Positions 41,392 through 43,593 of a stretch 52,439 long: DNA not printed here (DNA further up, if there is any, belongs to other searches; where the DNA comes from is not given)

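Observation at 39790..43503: Two paralogous secreted FGE/SUMF1-fold proteins precede the giant adhesin gene, the second ending 10 nt before its start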

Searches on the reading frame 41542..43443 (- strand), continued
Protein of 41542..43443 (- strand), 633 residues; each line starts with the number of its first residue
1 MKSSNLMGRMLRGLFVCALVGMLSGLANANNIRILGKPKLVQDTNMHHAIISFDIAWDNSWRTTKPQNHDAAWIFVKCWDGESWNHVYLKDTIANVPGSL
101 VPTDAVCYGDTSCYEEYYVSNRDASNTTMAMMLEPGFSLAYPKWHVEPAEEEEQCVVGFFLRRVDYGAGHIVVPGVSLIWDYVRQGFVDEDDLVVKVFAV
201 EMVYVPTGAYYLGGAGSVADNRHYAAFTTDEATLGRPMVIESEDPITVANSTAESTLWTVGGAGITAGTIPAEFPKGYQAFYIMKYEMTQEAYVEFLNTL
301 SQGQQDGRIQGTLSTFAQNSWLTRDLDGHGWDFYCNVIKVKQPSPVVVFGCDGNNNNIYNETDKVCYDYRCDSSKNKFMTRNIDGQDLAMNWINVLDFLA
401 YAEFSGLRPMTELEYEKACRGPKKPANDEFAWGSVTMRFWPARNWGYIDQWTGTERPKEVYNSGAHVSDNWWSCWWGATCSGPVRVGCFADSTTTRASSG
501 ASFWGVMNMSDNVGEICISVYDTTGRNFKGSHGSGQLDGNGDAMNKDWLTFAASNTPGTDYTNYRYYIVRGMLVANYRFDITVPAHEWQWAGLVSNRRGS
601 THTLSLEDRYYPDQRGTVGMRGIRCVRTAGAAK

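Call 53: search_protein_families(library=ncbifam, proteins=[L060:11585-12784:+, L050:2463-5066:+, L045:11573-12259:+, L051:5206-5904:+, L006:7710-9374:+, L015:4972-6639:+, L037:12192-13871:+, L062:10581-14228:+, L067:8903-11254:+], max_evalue=0.01)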
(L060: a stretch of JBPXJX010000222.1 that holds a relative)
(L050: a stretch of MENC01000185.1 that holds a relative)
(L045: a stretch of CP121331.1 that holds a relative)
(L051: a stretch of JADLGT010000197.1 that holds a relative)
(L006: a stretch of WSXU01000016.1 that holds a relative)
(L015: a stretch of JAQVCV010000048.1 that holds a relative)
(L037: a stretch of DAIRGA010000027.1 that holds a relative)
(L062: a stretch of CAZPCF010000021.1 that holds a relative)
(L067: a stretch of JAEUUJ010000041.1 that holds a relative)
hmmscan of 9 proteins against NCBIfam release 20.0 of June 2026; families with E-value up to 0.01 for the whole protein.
L060:11585-12784:+ (400 aa): 0 families

L050:2463-5066:+ (868 aa): 0 families

L045:11573-12259:+ (229 aa): 2 families
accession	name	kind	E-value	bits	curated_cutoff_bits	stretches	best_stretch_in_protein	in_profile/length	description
TIGR04183.1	Por_Secre_tail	domain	1.1e-12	47.7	23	1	158-229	2-72/72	T9SS type A sorting domain-containing protein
NF038113.1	T9SSA_dep_M36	equivalog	3.4e-08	32.1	885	1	122-228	760-868/869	T9SS-dependent M36 family metallopeptidase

L051:5206-5904:+ (233 aa): 2 families
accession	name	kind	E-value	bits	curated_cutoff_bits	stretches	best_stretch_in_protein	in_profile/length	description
TIGR04183.1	Por_Secre_tail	domain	9.6e-11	41.5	23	1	150-233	1-72/72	T9SS type A sorting domain-containing protein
NF038113.1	T9SSA_dep_M36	equivalog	1.3e-06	26.9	885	1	122-233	764-869/869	T9SS-dependent M36 family metallopeptidase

L006:7710-9374:+ (555 aa): 3 families
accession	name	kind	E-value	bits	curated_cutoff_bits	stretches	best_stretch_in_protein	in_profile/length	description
TIGR04183.1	Por_Secre_tail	domain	3e-09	36.7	23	1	490-555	9-72/72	T9SS type A sorting domain-containing protein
NF052644.1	T9SS_DNase_Rie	equivalog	0.00026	20.4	260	0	501-553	199-249/251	T9SS-dependent surface endonuclease, AS87_RS02955 family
NF038113.1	T9SSA_dep_M36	equivalog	0.0012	17.1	885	1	496-555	810-869/869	T9SS-dependent M36 family metallopeptidase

L015:4972-6639:+ (556 aa): 2 families
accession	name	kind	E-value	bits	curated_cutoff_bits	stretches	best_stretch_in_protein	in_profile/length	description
TIGR04183.1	Por_Secre_tail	domain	2.6e-07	30.5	23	1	492-555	9-71/72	T9SS type A sorting domain-containing protein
NF033708.1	T9SS_Cterm_ChiA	domain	0.00069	19.4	40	0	506-554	4-54/55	T9SS sorting signal type C domain-containing protein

L037:12192-13871:+ (560 aa): 0 families

L062:10581-14228:+ (1216 aa): 2 families
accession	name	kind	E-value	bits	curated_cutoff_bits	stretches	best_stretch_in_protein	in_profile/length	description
NF041718.1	rSAM_phane_AMC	equivalog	0.0036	16.4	425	0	887-968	117-197/362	cyclophane-forming radical SAM peptide maturase AmcB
TIGR00693.1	thiE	equivalog_domain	0.0079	15.5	145.1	0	584-627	132-176/197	thiamine phosphate synthase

L067:8903-11254:+ (784 aa): 2 families
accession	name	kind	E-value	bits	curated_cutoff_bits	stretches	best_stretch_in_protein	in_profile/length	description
TIGR04183.1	Por_Secre_tail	domain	0.00091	19.2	23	1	705-781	1-69/72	T9SS type A sorting domain-containing protein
NF038217.2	blaOXA-427_like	exception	0.0016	17.5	600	0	124-166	13-56/264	OXA-427 family carbapenem-hydrolyzing class D beta-lactamase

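Call 70: search_protein_families(library=pfam, proteins=[L069:4001-13552:+, L020:7905-11012:+, L053:3488-5473:+, L019:11452-12744:+, L007:11556-12395:+, L048:4568-5233:+, L017:1745-2536:+, L018:4515-5243:+, L008:11335-12309:+, L034:11431-12594:+], max_evalue=0.01)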
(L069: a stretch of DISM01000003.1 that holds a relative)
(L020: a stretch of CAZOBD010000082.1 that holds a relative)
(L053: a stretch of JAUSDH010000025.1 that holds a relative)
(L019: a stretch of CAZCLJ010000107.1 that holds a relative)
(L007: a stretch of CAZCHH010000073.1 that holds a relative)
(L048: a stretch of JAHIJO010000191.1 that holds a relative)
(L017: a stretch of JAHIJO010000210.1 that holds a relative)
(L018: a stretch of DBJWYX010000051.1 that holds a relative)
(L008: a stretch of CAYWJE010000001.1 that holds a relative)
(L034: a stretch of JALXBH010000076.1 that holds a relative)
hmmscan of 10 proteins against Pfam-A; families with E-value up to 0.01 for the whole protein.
L069:4001-13552:+ (3184 aa): 2 families
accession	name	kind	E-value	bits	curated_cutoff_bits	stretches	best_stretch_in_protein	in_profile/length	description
PF02369.22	Big_1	-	2.5e-06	27.9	34.9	2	1560-1641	16-91/93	Bacterial Ig-like domain (group 1)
PF01835.25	MG2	-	0.0022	18.8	32.8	0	2972-3029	27-84/96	MG2 domain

L020:7905-11012:+ (1036 aa): 5 families
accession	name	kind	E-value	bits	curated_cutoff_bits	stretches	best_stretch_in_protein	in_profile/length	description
PF00041.27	fn3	-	7e-13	49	25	1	86-179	5-72/84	Fibronectin type III domain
PF18962.6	Por_Secre_tail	-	2.7e-12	47.2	27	1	962-1035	1-75/75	Secretion system C-terminal sorting domain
PF16656.11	Pur_ac_phosph_N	-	5e-12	46.7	30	1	89-178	8-83/93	Purple acid Phosphatase, N-terminal domain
PF10179.15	NDNF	-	1.7e-06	28.5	27.3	0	146-189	79-122/127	Neuron-derived neurotrophic factor, first Fn(III) domain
PF25059.1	FN3_DSCAM-DSCAML_C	-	0.006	17.3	39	0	475-496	46-67/89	DSCAM/DSCAML C-terminal Fn3-like domain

L053:3488-5473:+ (662 aa): 3 families
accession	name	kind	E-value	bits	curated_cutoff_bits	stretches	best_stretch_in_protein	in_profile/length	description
PF13205.12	Big_5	-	2.5e-17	64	23.6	1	153-251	7-105/105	Bacterial Ig-like domain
PF02369.22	Big_1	-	2.5e-07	31.2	34.9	1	586-658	20-90/93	Bacterial Ig-like domain (group 1)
PF17964.7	Big_10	-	0.00046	20.9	22.9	1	113-175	45-106/164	Bacterial Ig domain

L019:11452-12744:+ (431 aa): 0 families

L007:11556-12395:+ (280 aa): 0 families

L048:4568-5233:+ (222 aa): 0 families

L017:1745-2536:+ (264 aa): 0 families

L018:4515-5243:+ (243 aa): 1 family
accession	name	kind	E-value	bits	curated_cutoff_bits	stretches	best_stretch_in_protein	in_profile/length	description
PF16656.11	Pur_ac_phosph_N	-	0.00047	21.1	30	1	122-183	21-84/93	Purple acid Phosphatase, N-terminal domain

L008:11335-12309:+ (325 aa): 0 families

L034:11431-12594:+ (388 aa): 1 family
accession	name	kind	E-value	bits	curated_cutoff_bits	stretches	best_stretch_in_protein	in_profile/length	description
PF18962.6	Por_Secre_tail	-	2.9e-08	34.3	27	1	310-385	2-74/75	Secretion system C-terminal sorting domain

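Call 81: search_protein_families(library=pfam, proteins=[L032:12074-15988:+, L032:9890-11980:+, L012:4193-6292:+, L037:9947-12106:+, L004:9908-11971:+, L008:9629-11548:+, L022:2994-4859:+, L047:12829-14649:+], max_evalue=0.01)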
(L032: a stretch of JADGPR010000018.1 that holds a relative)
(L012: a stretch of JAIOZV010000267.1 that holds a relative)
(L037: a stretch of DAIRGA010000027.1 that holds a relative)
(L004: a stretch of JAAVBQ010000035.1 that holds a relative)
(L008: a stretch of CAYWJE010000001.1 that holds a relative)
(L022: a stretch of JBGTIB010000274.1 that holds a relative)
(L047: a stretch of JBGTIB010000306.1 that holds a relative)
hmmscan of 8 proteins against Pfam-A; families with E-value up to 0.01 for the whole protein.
L032:12074-15988:+ (1305 aa): 2 families
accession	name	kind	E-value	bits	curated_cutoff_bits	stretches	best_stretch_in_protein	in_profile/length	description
PF07603.17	Lcl_C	-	5.9e-14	52.8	34.9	1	1226-1303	27-117/117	Lcl C-terminal domain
PF03781.23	FGE-sulfatase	-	9.3e-07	29.2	23.3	1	254-389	34-138/255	Sulfatase-modifying factor enzyme 1-like domain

L032:9890-11980:+ (697 aa): 2 families
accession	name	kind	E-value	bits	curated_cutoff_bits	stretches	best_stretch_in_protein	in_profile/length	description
PF03781.23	FGE-sulfatase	-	2.8e-13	50.5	23.3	1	273-468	35-194/255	Sulfatase-modifying factor enzyme 1-like domain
PF07603.17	Lcl_C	-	7.8e-07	29.8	34.9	1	613-695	27-117/117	Lcl C-terminal domain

L012:4193-6292:+ (700 aa): 2 families
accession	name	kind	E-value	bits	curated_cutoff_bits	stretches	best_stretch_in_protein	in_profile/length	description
PF03781.23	FGE-sulfatase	-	2e-13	51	23.3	1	256-549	35-255/255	Sulfatase-modifying factor enzyme 1-like domain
PF07603.17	Lcl_C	-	1.2e-07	32.4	34.9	1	621-698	27-117/117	Lcl C-terminal domain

L037:9947-12106:+ (720 aa): 2 families
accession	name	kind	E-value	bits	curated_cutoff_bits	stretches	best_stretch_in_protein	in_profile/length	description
PF09603.15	Fib_succ_major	-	1.3e-27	97.7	33.9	1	530-719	1-187/187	Fibrobacter succinogenes major domain (Fib_succ_major)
PF03781.23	FGE-sulfatase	-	1.2e-11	45.2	23.3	1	252-507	35-254/255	Sulfatase-modifying factor enzyme 1-like domain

L004:9908-11971:+ (688 aa): 1 family
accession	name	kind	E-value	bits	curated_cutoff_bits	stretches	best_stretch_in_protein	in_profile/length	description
PF03781.23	FGE-sulfatase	-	2.4e-10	41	23.3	1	274-422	35-138/255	Sulfatase-modifying factor enzyme 1-like domain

L008:9629-11548:+ (640 aa): 1 family
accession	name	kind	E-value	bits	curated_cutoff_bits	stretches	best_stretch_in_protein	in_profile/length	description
PF03781.23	FGE-sulfatase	-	7.3e-09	36.1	23.3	1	340-559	35-195/255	Sulfatase-modifying factor enzyme 1-like domain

L022:2994-4859:+ (622 aa): 1 family
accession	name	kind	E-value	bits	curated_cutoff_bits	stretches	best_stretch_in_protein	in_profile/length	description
PF03781.23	FGE-sulfatase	-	4.1e-11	43.5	23.3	1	323-619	34-255/255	Sulfatase-modifying factor enzyme 1-like domain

L047:12829-14649:+ (607 aa): 1 family
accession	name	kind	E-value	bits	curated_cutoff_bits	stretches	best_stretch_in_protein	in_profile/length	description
PF03781.23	FGE-sulfatase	-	1.4e-10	41.8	23.3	1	296-471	19-142/255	Sulfatase-modifying factor enzyme 1-like domain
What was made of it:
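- Closest known: C-type-lectin/FGE-fold ligand-binding surface domains. Same: Some members of the present family are fused to Lcl_C or Fib_succ_major domains (call 81).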

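Call 86: find_encoding_contigs(protein=P0062, flank=10000, max_places=2)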
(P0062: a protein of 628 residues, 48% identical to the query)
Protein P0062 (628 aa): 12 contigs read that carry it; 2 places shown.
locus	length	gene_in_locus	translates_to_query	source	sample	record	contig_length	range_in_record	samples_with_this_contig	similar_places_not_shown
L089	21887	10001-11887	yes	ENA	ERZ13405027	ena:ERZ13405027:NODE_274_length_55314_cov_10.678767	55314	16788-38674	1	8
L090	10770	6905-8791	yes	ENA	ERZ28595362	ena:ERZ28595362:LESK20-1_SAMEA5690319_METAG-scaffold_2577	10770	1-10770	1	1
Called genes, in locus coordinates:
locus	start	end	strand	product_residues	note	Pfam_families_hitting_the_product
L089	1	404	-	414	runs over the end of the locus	PF13173:AAA_14, PF13635:DUF4143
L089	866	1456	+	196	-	PF13274:SocA_Panacea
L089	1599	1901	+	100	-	-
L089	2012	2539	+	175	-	-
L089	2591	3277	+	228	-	PF13181:TPR_8 (faint), PF13414:TPR_11 (faint), PF07719:TPR_2 (weak)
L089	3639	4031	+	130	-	PF13635:DUF4143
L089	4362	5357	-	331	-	PF08843:AbiEii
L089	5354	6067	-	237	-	-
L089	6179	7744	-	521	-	PF07676:PD40 (faint), PF26549:Tricorn_N (faint)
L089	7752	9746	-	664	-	PF19529:DUF6057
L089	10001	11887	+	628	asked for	PF03781:FGE-sulfatase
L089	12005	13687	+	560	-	PF03781:FGE-sulfatase (weak)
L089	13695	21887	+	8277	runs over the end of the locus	?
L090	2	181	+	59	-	?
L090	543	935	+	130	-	PF13635:DUF4143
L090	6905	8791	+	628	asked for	PF03781:FGE-sulfatase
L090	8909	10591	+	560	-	PF03781:FGE-sulfatase (weak)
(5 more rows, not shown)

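Call 87: find_encoding_contigs(protein=P0020, flank=10000, max_places=2)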
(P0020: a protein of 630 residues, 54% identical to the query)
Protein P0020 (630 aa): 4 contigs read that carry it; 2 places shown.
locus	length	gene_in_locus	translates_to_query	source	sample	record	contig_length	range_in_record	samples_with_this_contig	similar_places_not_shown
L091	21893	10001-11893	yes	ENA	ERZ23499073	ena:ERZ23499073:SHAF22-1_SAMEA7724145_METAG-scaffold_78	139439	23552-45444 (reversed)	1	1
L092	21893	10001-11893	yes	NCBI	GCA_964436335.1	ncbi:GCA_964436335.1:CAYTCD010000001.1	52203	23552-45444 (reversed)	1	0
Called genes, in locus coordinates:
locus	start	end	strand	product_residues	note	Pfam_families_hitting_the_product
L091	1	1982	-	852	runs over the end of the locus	PF07244:POTRA, PF01103:Omp85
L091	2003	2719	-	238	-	PF01255:Prenyltransf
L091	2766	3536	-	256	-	PF13505:OMP_b-brl (weak), PF19573:DUF6089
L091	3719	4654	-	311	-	PF01513:NAD_kinase, PF20143:NAD_kinase_C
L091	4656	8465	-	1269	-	PF02018:CBM_4_9 (weak), PF18962:Por_Secre_tail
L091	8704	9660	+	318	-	PF04338:DUF481 (faint), PF11276:DUF3078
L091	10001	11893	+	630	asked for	PF03781:FGE-sulfatase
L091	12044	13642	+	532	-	-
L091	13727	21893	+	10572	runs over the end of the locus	?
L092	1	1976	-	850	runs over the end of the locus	PF07244:POTRA, PF01103:Omp85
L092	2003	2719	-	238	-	PF01255:Prenyltransf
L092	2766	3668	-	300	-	PF13505:OMP_b-brl (weak), PF19573:DUF6089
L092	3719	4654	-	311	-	PF01513:NAD_kinase, PF20143:NAD_kinase_C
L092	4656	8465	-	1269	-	PF02018:CBM_4_9 (weak), PF18962:Por_Secre_tail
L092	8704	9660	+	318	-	PF04338:DUF481 (faint), PF11276:DUF3078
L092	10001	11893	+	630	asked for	PF03781:FGE-sulfatase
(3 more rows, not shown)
